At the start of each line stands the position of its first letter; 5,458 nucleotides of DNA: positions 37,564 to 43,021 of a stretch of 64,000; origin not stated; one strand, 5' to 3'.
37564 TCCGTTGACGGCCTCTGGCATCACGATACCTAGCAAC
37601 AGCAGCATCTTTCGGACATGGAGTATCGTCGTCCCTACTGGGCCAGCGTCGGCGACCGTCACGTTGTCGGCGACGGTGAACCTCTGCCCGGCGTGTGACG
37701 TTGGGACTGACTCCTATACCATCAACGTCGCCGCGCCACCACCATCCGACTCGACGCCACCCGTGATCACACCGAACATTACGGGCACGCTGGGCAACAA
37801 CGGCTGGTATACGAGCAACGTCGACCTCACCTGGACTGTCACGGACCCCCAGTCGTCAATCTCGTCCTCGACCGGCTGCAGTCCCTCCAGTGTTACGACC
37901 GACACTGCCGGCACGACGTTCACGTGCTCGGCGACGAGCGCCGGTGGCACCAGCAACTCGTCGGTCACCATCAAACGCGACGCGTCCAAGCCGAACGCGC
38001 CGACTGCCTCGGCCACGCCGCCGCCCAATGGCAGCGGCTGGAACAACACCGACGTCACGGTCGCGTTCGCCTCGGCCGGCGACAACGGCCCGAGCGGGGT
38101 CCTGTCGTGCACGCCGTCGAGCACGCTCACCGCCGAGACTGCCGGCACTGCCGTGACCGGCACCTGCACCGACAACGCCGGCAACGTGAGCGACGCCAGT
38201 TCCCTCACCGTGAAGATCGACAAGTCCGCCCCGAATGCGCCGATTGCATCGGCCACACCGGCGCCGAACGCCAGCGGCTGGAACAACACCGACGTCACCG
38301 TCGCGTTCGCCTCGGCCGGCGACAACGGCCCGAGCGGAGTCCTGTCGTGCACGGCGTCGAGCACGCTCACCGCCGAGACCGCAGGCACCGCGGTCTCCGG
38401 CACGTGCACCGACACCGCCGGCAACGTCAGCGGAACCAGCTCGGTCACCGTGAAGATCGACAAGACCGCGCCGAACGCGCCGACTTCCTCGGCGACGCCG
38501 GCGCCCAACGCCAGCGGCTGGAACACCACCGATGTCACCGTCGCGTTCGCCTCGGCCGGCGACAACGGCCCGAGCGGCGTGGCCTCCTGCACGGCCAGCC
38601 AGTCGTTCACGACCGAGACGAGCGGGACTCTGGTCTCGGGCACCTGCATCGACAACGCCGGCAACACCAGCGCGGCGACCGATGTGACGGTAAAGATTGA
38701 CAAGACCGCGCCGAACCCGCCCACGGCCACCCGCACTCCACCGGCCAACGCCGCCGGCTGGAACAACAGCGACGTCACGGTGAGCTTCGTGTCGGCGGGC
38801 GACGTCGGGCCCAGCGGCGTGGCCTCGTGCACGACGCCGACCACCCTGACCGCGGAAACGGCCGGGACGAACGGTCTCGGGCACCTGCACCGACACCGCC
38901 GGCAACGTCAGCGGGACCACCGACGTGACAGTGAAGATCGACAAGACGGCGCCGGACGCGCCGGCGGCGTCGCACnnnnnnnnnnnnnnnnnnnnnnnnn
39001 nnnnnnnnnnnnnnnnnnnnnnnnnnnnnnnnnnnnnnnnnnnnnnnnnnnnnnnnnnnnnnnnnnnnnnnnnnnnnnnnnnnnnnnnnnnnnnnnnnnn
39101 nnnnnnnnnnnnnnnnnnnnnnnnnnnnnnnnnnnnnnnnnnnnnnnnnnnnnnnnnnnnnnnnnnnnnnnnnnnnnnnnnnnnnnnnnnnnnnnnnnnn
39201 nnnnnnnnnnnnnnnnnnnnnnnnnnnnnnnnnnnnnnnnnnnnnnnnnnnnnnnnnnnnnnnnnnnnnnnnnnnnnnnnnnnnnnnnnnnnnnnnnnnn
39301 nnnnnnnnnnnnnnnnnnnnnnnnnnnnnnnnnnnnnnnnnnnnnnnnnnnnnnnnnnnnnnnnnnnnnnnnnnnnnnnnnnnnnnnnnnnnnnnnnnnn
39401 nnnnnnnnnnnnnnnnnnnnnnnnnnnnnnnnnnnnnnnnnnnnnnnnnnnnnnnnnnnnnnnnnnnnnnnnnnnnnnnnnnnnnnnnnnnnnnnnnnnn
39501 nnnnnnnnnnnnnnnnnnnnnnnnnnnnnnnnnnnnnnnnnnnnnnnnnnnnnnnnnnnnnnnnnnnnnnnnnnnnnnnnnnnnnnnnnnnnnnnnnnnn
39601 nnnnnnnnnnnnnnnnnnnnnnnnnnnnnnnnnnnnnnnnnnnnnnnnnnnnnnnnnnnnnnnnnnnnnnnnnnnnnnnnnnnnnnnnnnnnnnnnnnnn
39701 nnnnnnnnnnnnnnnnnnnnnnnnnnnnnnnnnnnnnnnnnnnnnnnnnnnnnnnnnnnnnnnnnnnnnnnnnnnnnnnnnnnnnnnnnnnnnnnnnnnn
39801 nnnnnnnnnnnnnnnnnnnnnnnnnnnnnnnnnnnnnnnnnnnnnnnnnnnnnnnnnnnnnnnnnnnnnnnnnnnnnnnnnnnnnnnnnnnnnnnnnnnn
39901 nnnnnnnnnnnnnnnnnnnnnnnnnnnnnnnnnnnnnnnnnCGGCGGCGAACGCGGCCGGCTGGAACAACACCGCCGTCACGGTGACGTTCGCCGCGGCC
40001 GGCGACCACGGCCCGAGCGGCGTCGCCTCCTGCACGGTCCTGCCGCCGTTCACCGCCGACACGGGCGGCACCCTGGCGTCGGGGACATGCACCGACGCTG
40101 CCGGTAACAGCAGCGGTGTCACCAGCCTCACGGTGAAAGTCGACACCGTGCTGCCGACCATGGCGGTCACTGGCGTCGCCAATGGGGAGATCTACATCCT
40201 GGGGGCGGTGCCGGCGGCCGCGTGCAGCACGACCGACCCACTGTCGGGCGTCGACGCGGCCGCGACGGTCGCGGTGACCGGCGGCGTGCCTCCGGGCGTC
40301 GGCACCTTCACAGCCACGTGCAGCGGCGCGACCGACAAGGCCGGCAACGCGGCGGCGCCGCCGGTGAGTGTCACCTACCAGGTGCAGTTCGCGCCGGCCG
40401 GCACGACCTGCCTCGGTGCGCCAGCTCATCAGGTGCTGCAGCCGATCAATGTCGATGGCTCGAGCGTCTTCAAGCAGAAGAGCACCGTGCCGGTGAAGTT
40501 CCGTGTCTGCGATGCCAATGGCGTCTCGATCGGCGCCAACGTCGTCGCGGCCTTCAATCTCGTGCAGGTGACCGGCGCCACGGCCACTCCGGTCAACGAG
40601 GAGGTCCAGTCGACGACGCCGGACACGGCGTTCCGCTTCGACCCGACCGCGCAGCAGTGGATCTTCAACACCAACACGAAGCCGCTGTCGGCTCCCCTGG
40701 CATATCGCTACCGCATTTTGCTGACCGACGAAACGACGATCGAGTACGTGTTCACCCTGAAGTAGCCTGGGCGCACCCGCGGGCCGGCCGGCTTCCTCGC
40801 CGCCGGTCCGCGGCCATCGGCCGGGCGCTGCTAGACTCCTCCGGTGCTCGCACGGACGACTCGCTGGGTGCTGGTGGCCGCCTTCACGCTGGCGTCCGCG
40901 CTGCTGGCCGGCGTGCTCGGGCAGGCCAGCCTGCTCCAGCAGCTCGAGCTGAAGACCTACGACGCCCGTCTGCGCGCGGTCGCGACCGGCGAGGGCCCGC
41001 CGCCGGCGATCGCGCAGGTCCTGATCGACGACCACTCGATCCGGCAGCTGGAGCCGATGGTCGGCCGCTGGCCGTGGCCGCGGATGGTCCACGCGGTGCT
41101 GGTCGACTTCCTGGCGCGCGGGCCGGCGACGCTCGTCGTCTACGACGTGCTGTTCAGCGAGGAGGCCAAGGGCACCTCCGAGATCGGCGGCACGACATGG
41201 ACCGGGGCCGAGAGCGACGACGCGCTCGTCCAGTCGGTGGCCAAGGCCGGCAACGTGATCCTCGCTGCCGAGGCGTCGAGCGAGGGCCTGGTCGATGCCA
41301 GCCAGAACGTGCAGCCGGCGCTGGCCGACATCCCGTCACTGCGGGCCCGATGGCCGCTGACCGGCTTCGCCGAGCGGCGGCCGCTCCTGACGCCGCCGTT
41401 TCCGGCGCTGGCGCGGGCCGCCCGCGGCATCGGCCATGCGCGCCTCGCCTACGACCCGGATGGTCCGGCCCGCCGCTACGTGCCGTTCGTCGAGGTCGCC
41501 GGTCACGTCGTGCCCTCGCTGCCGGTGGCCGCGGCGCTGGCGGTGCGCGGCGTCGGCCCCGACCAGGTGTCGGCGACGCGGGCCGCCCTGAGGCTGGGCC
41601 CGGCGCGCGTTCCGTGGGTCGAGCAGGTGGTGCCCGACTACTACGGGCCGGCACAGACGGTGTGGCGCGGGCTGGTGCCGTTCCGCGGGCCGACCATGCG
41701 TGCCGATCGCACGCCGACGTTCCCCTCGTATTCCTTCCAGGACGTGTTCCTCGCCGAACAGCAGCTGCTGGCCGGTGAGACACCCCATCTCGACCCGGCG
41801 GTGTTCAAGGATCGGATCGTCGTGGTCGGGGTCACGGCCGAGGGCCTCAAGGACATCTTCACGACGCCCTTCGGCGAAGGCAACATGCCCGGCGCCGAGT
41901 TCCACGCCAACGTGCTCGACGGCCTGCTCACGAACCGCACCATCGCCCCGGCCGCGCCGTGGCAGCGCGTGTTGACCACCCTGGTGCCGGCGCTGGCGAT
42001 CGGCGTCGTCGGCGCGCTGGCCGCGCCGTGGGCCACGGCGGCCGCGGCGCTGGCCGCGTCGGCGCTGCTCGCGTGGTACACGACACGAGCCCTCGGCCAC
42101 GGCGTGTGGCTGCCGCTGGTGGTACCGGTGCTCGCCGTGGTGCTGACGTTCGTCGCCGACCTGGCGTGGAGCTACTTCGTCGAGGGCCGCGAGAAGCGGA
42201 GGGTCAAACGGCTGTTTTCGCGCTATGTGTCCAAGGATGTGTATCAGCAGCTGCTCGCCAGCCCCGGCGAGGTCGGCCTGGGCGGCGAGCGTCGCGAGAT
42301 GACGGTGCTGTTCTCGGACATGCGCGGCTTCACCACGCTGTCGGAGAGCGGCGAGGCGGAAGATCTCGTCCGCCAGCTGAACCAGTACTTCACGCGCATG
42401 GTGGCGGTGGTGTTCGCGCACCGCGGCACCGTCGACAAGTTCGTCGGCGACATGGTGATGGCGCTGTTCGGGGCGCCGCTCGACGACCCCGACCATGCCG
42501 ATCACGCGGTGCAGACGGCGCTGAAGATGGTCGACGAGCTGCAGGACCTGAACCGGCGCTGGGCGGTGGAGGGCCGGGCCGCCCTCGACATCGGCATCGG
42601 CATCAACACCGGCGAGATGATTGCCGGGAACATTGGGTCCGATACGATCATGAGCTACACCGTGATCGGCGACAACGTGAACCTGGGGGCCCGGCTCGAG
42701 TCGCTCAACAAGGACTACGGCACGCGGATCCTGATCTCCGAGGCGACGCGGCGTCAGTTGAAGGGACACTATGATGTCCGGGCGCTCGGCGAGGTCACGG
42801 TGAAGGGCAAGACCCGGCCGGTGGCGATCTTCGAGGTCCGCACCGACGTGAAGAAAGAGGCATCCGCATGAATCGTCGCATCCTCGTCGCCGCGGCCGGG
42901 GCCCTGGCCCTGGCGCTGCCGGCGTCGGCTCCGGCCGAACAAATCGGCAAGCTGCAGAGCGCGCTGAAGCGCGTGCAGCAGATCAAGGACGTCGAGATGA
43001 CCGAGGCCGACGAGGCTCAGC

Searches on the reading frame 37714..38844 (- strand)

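Call 86: search_protein_families(library=pfam, proteins=[window:37714-38844:-])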
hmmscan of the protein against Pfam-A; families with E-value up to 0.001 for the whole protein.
window:37714-38844:- (376 aa): 1 family
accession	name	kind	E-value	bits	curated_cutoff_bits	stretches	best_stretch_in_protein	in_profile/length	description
PF20309.4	DRHyd-ASK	-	0.00084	19.6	26.6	0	178-194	8-24/36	Deoxyribohydrolase (DRHyd) domain of the ASK signalosome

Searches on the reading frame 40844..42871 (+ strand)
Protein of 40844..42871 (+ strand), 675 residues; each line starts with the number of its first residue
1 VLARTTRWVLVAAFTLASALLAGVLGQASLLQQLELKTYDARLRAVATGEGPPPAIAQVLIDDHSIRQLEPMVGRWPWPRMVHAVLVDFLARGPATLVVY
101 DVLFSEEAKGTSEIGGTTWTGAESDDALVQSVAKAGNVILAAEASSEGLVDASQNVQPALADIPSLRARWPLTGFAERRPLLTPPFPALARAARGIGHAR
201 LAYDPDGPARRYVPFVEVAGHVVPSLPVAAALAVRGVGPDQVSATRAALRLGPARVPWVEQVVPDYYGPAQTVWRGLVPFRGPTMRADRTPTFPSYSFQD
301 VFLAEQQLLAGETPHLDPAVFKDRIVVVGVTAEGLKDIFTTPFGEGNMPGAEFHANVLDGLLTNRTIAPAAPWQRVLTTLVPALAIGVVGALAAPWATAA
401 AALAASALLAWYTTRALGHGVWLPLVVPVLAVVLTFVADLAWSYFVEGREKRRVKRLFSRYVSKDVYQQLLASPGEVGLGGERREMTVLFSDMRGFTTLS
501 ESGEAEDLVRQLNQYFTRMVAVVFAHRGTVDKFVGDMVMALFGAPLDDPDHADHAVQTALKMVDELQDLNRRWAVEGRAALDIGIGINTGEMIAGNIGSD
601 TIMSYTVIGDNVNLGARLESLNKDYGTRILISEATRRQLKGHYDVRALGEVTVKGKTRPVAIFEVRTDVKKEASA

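Call 86: search_protein_families(library=pfam, proteins=[window:40844-42871:+])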
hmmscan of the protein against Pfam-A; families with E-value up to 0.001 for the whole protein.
window:40844-42871:+ (675 aa): 2 families
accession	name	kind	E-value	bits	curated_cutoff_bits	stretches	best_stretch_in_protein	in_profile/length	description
PF05226.16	CHASE2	-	6e-53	180.5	26.3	1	21-387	6-255/257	CHASE2 domain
PF00211.25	Guanylate_cyc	-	2.8e-27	95.9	21.9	1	484-658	7-175/183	Adenylate and Guanylate cyclase catalytic domain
